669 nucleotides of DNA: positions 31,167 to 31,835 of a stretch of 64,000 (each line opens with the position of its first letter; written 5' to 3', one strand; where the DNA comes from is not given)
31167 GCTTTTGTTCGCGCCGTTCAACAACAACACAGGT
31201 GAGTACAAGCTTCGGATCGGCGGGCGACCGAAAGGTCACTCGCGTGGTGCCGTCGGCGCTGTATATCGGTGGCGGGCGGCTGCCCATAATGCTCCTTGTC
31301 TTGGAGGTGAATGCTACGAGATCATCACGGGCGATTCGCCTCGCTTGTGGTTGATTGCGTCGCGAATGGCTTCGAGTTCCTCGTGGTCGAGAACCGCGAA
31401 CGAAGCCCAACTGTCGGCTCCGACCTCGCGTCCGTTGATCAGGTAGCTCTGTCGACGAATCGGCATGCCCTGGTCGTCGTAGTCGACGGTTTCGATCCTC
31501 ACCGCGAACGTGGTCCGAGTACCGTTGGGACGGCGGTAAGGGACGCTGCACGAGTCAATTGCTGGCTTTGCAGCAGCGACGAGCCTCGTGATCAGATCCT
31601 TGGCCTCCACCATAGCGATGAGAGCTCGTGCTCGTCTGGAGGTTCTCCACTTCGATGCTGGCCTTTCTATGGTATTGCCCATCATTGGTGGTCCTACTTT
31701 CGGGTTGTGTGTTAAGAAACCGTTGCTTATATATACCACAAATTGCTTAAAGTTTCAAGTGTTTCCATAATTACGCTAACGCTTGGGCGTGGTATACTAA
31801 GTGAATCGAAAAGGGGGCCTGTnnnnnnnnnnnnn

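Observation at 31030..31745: GC-rich islet A carrying a two-gene minus-strand cassette between the ytxH-like cluster and dnaE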

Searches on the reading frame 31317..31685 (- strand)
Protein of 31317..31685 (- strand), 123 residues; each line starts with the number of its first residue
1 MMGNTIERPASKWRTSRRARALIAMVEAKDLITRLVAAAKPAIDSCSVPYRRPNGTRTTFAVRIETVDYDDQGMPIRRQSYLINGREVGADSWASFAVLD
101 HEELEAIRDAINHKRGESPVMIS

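Call 8: search_protein_families(library=pfam, proteins=[window:31317-31685:-], max_evalue=1)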
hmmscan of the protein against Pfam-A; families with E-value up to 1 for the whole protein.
seq(123 aa): 0 families

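Call 9: search_protein_families(library=phrogs, proteins=[window:31317-31685:-], max_evalue=1)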
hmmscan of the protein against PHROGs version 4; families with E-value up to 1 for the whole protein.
seq(123 aa): 0 families

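Call 10: find_homologous_proteins(query=window:31317-31685:-, max_evalue=0.01)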
Query seq(123 aa) (123 aa): 1 proteins with E <= 0.01 among 14 candidates.
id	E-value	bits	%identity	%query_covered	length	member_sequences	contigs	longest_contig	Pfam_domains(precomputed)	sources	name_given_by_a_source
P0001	2.1e-74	265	100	100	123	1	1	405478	-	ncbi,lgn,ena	-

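Call 19: search_dna_similar(query=window:31317-31685:-, collection=phages, mode=protein, max_evalue=1)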
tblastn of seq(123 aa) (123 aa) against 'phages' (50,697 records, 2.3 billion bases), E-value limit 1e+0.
Records with a match: 1; places in all: 1; records where one place covers at least 80% of the query: 0.
Best place of each record, by identity: <60% 1.
By first word of the organism name: Shewanella 1.
By host as written in the record: Shewanella baltica 1.
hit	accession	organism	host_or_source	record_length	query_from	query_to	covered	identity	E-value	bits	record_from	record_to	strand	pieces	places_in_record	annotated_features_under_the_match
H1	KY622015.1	Shewanella phage SppYZU01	Shewanella baltica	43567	65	122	47%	32.8%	4e-1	35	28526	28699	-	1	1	putative DNA polymerase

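Call 22: search_protein_representatives(protein=window:31317-31685:-)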
Query: 123 residues. Proteins with E-value up to 0.001 (for the whole library): 11; up to 1e-10: 1; up to 1e-30: 1. The best 11 are listed.
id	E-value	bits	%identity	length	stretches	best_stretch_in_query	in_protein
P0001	6.6e-75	264.9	100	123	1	1-123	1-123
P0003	7.4e-10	55.3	26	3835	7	50-114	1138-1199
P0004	9.6e-08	48.5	32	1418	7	77-109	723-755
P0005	1.6e-06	44.5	30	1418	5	59-107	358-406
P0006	8.9e-06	42.2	30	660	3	48-101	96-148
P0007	3.0e-05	40.5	30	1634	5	53-105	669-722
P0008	1.5e-04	38.2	33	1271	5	44-119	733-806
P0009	1.7e-04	38.0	29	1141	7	59-113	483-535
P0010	2.6e-04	37.5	44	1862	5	38-64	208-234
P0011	3.0e-04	37.2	33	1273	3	57-115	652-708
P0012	8.0e-04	35.9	31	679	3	47-89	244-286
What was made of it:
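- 31314..31685 (-): ORF A, 123 aa. It is basic (pI 9.35) and soluble. The predicted layout is a helix, then a four-stranded sheet, then two helices. It is a singleton. A weak AGGA at 31692-31695 lies 6 nt before its ATG. Its only real hit is itself, P0001 (calls 10, 22).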

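Call 24: search_protein_families(library=padloc, proteins=[window:31317-31685:-], max_evalue=1)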
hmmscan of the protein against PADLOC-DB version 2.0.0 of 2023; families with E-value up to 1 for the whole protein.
seq(123 aa): 0 families

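Call 26: search_protein_families(library=pfam, proteins=[P0004, P0005, P0006, P0007, P0008, P0009, P0012], max_evalue=0.001)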
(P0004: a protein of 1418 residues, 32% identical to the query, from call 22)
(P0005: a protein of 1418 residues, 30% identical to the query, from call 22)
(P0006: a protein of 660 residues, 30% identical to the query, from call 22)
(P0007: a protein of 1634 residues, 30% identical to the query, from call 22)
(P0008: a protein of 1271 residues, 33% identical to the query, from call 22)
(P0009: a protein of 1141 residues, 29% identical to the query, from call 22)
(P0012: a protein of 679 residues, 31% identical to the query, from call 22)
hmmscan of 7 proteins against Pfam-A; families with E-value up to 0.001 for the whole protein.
P0004 (1418 aa): 3 families
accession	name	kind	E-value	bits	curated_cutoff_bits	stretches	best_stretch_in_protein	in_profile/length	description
PF06744.18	IcmF_C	-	2.6e-12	47.3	26.7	0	779-801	61-83/106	Type VI secretion protein IcmF C2-like domain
PF20155.4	TMP_3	-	2.6e-08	34.3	41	1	69-231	3-186/192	Tape measure protein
PF18122.6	APC1_C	-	0.00013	22.5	22.9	0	644-686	99-141/164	Anaphase-promoting complex sub unit 1 C-terminal domain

P0005 (1418 aa): 2 families
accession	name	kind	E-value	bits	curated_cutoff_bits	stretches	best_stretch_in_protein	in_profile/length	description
PF17957.7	Big_7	-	0.00019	22.4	24.1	0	1300-1341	5-43/70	Bacterial Ig domain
PF21190.3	Bbp16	-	0.00068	20.4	27.1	0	1086-1115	76-104/115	Bbp16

P0006 (660 aa): 2 families
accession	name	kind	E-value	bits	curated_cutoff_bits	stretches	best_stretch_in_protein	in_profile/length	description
PF19078.6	Big_12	-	1.3e-05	25.8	27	0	181-263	15-91/102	Bacterial Ig-like domain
PF15418.12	DUF4625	-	2.1e-05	25.2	27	0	279-316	9-46/131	Domain of unknown function (DUF4625)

P0007 (1634 aa): 5 families
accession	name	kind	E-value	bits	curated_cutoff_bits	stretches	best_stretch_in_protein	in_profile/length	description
PF00652.28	Ricin_B_lectin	-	4.2e-11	43.6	29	1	1487-1574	2-79/126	Ricin-type beta-trefoil lectin domain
PF14200.12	RicinB_lectin_2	-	3.1e-10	41.1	25.6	1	1485-1567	12-89/89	Ricin-type beta-trefoil lectin domain-like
PF06258.17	Mito_fiss_Elm1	-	4.1e-06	26.6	27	0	1133-1174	124-165/304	Mitochondrial fission ELM1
PF17899.6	Peptidase_M61_N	-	3.6e-05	24.3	23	0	787-825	71-109/168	Peptidase M61 N-terminal domain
PF15418.12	DUF4625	-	0.00096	19.9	27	0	358-403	4-49/131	Domain of unknown function (DUF4625)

P0008 (1271 aa): 0 families

P0009 (1141 aa): 0 families

P0012 (679 aa): 3 families
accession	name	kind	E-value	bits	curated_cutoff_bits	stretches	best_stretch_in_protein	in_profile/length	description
PF14016.12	DUF4232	-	5.6e-05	23.8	27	0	574-632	14-71/129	Domain of unknown function (DUF4232)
PF04234.18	CopC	-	7.4e-05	24.1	23.3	0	75-138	3-60/92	CopC domain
PF15418.12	DUF4625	-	0.0008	20.1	27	0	66-107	10-51/131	Domain of unknown function (DUF4625)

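Call 27: find_encoding_contigs(protein=P0001, flank=6000, max_places=10)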
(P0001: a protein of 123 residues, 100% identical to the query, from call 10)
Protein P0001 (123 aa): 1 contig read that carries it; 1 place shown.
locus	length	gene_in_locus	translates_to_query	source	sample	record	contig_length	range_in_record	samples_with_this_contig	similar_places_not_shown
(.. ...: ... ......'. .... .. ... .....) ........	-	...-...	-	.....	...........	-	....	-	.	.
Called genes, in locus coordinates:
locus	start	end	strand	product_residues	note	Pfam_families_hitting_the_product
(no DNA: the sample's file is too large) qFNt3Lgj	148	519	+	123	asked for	-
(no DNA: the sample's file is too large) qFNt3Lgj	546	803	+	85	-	-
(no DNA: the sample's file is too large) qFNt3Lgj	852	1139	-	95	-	PF18910:DUF5665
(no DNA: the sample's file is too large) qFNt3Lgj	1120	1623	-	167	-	-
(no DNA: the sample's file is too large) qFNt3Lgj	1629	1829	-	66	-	?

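Call 29: search_solved_structures(query=window:31317-31685:-, max_evalue=10)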
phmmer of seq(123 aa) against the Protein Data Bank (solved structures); distinct sequences matched with E-value up to 10: 4.
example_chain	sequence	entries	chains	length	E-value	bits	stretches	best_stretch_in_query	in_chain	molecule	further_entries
7tko_U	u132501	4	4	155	0.15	15.6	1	34-98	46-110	ATP synthase subunit 4 | ATP synthase subunit 4, mitochondrial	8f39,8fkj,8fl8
8f29_Z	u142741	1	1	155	0.16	15.5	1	34-98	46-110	ATP synthase subunit 4, mitochondrial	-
6b2z_b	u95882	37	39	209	0.25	14.9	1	34-98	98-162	ATP synthase subunit b | ATP synthase subunit 4, mitochondrial | ATP synthase subunit 4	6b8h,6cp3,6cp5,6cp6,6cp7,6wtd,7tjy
3mpc_A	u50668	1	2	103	0.65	13.6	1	22-105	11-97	Fn3-like protein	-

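Call 31: search_protein_families(library=ncbifam, proteins=[window:31317-31685:-], max_evalue=1)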
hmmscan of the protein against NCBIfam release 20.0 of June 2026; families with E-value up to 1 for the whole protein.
seq(123 aa): 0 families

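Call 37: predict_structure(protein=window:31317-31685:-)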
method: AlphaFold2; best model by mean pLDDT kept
length: 123 residues; sequences in the alignment: 1
mean_pLDDT: 68.7   pTM: 0.56
mean pLDDT of the five models: 68.7, 50.8, 41.4, 41.2, 39.4
residues with pLDDT >= 90: 1; 70-90: 62; 50-70: 44; < 50: 16
segments of 3 or more residues with pLDDT < 50: 1-14
pLDDT, mean of each block of 10 residues (from residue 1): 38 51 66 67 77 81 85 83 78 64 77 59 65
secondary structure, 60 per line:
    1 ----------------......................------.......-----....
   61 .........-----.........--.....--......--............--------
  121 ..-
elements in order: H17-38 E45-51 E57-69 E75-83 E86-90 H93-98 H101-112
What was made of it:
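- The AF2 single-sequence model of ORF A has pLDDT 68.7, with a core of 77-85 (call 37). ORF A folds with moderate confidence from a single sequence (call 37).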

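Call 44: fold_search(model_id=the predicted structure, library=pdb)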
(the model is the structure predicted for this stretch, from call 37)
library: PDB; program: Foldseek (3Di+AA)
matches with E <= 10: 1288; with E <= 0.001: 0
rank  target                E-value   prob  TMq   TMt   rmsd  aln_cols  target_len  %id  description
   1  8ow1_PP               8.6e-02  0.30  0.27  0.17  13.2       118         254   10  Cryo-EM structure of the yeast Inner kinetochore bound to a CENP-A nucleosome. (released 2023-08-09)
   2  8ovw_P                1.2e-01  0.20  0.25  0.13  14.4       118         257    9  Cryo-EM structure of CBF1-CCAN bound topologically to centromeric DNA (released 2023-08-09)
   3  7wrx_C                1.4e-01  0.20  0.15  0.04  10.2        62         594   22  Structure of Deinococcus radiodurans HerA-ADP complex (released 2023-02-01)
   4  6wl2_D                1.9e-01  0.41  0.24  0.18   7.8        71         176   18  preTCRbeta-pMHC complex crystal structure (released 2020-12-23)
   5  5wer_A                1.9e-01  0.15  0.24  0.13  15.8       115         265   11  Crystal Structure of TAPBPR and H2-Dd complex (released 2017-10-18)
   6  1fic_A                2.2e-01  0.18  0.18  0.10   7.4        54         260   20  STRUCTURE OF HUMAN GAMMA FIBRINOGEN 30 KD CARBOXYL TERMINAL FRAGMENT (released 1997-04-01)
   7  9wbd_M                2.3e-01  0.16  0.25  0.15  15.5       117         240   14  Crystal structure of HLA-B*07:02 in complex with SPR epitope and Q04 TCR (released 2025-11-19)
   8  2qnu_A                2.5e-01  0.14  0.18  0.14   7.7        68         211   13  Crystal structure of PA0076 from Pseudomonas aeruginosa PAO1 at 2.05 A resolution (released 2007-07-31)
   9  6wl3_A                2.6e-01  0.15  0.24  0.18  14.7       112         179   18  preTCRbeta-pMHC complex crystal structure (released 2020-12-23)
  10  7wrx_A                2.6e-01  0.15  0.15  0.04  10.2        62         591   22  Structure of Deinococcus radiodurans HerA-ADP complex (released 2023-02-01)
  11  3mr0_A                3.0e-01  0.23  0.22  0.21   8.0        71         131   21  Crystal Structure of Sensory Box Histidine Kinase/Response Regulator from Burkholderia thailandensis E264 (released 2010-06-23)
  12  1tzz_B                3.0e-01  0.13  0.20  0.08  13.6        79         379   10  Crystal structure of the protein L1841, unknown member of enolase superfamily from Bradyrhizobium japonicum (released 2004-10-05)
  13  6nir_B                3.2e-01  0.33  0.20  0.15   7.9        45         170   20  Crystal structure of a GII.4 norovirus HOV protease (released 2019-01-23)
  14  5wer_D                3.2e-01  0.18  0.23  0.13  13.6        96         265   17  Crystal Structure of TAPBPR and H2-Dd complex (released 2017-10-18)
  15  9wx3_A                3.4e-01  0.69  0.27  0.18   4.7        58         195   16  Structure of flagellar hook subunit FlgE D-II domain in Pseudomonas aeruginosa (released 2025-12-24)
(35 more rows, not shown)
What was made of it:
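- Foldseek against PDB, which holds many RelE/ParE/HigB/MazF structures, returns nothing better than E 0.09 and TM 0.29 (call 44).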

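Call 48: find_related_loci(query=window:31317-31685:-, collection=viral_contigs, flank=5000)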
Query seq(123 aa) (123 aa) in viral_contigs; peptide patterns used: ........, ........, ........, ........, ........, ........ (x = any residue, [..] = any of these).
4 stretches matched a pattern, but none encodes a relative of the query by tblastn (E <= 1e-3).

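Call 50: find_related_loci(query=window:31317-31685:-, collection=metagenome_contigs, flank=8000)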
Query seq(123 aa) (123 aa) in metagenome_contigs; peptide patterns used: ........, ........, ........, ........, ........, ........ (x = any residue, [..] = any of these).
93 stretches matched a pattern, but none encodes a relative of the query by tblastn (E <= 1e-3).

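Call 58: fold_search(model_id=the predicted structure, library=viral)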
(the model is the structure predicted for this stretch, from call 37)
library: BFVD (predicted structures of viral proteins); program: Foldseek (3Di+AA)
matches with E <= 10: 1172; with E <= 0.001: 0
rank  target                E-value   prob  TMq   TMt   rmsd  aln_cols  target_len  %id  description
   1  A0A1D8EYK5            1.4e-02  0.69  0.29  0.15  20.8       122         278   15  Uncharacterized protein [Mycobacterium phage Fortunato]
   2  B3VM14                1.6e-02  0.66  0.29  0.20  21.8       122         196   15  Uncharacterized protein [Mycobacterium phage Nigel]
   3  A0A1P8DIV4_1          1.7e-02  0.97  0.38  0.06   9.2        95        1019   14  (no name in the UniProt tables at hand)
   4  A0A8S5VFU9            1.8e-02  0.82  0.27  0.33  10.1        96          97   19  Uncharacterized protein [Siphoviridae sp. ct3R43]
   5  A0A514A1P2            1.9e-02  0.82  0.34  0.32  12.4       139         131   12  Uncharacterized protein [Aeromonas phage LAh10]
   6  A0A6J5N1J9            3.1e-02  0.85  0.36  0.48   4.4        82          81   18  Uncharacterized protein [uncultured Caudovirales phage]
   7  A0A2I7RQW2            3.3e-02  0.30  0.24  0.26  12.5       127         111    9  (no name in the UniProt tables at hand)
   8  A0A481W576            3.6e-02  0.28  0.24  0.14  12.2       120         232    9  Uncharacterized protein [Pseudomonas phage Psa21]
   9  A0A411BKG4            4.3e-02  0.72  0.28  0.26   7.9        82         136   18  Uncharacterized protein [Vibrio phage VspSw_1]
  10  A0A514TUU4            4.3e-02  0.63  0.31  0.31  11.1       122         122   13  Uncharacterized protein [Aeromonas phage PS1]
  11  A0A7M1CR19            4.3e-02  0.25  0.17  0.17  17.0       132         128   14  (no name in the UniProt tables at hand)
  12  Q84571                4.9e-02  0.57  0.31  0.26  11.1       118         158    4  Uncharacterized protein [Paramecium bursaria Chlorella virus 1]
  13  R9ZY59                6.2e-02  0.35  0.24  0.26  15.0       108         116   18  Uncharacterized protein [Cellulophaga phage phi19:3]
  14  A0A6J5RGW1            7.0e-02  0.28  0.21  0.14   8.2        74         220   14  Uncharacterized protein [uncultured Caudovirales phage]
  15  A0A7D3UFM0            8.0e-02  0.47  0.26  0.30   8.8        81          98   17  (no name in the UniProt tables at hand)
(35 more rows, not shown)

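Call 61: search_protein_families(library=pfam, proteins=[P0003, P0010, P0011], max_evalue=0.01)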
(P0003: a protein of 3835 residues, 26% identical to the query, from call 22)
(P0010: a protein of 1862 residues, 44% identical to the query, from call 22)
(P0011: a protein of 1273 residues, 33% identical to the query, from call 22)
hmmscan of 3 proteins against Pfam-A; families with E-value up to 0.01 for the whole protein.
P0003 (3835 aa): 6 families
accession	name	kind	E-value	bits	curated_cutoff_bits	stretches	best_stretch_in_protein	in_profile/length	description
PF03160.20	Calx-beta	-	1.5e-44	151.3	27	3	2474-2587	1-119/119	Calx-beta domain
PF12733.13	Cadherin-like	-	1.3e-27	96.5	24.2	4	2167-2247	9-88/89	Cadherin-like beta sandwich domain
PF00041.27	fn3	-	7.9e-07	29.6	25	1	2054-2129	5-72/84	Fibronectin type III domain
PF17766.7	fn3_6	-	0.00029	21.4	26.4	0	2952-2999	28-75/99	Fibronectin type-III domain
PF01835.25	MG2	-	0.0024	18.6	32.8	0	3122-3187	16-80/96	MG2 domain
PF01751.28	Toprim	-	0.0032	18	23.1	0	1019-1045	54-80/96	Toprim domain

P0010 (1862 aa): 13 families
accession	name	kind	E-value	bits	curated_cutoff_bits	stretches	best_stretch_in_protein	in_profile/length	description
PF22352.2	K319L-like_PKD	-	5e-76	251.2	27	6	425-507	1-84/84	K319L-like, PKD domain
PF18911.6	PKD_4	-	1.2e-23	83.4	27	5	1793-1829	4-40/85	PKD domain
PF25059.1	FN3_DSCAM-DSCAML_C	-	1.8e-14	54.3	39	0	195-266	3-73/89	DSCAM/DSCAML C-terminal Fn3-like domain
PF02729.26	OTCace_N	-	2.9e-10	40.8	29.9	0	428-471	33-76/148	Aspartate/ornithine carbamoyltransferase, carbamoyl-P binding domain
PF00041.27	fn3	-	1.6e-09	38.3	25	0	213-267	29-77/84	Fibronectin type III domain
PF01380.27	SIS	-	2.5e-08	34.2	25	0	437-505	8-76/131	SIS domain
PF19912.4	DUF6385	-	8.8e-08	32.5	26.8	0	1683-1711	13-39/82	Domain of unknown function (DUF6385)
PF21027.3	Sde0182_C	-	6.1e-06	27.2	27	0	1808-1830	1-23/83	Cellulose-binding protein Sde0182, C-terminal domain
PF16893.11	fn3_2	-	2.9e-05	24.6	27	0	224-263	40-79/89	Fibronectin type III domain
PF12867.12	DinB_2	-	9.6e-05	23.3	24.8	0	219-237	21-39/128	DinB superfamily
PF21551.2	CSL4_N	-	0.00013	22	27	0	1709-1727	20-38/57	Exosome complex component CSL4, N-terminal domain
PF14452.12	Multi_ubiq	-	0.0023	18.5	24.5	0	420-443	37-60/69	Multiubiquitin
PF18173.6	bacHORMA_2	-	0.0025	18.1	27.3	0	359-398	120-158/166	Bacterial HORMA domain 2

P0011 (1273 aa): 0 families

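Call 75: search_dna_similar(query=window:31317-31685:-, collection=plasmids, mode=protein, max_evalue=1)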
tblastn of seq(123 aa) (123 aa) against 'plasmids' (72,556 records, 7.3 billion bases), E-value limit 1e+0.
No match.
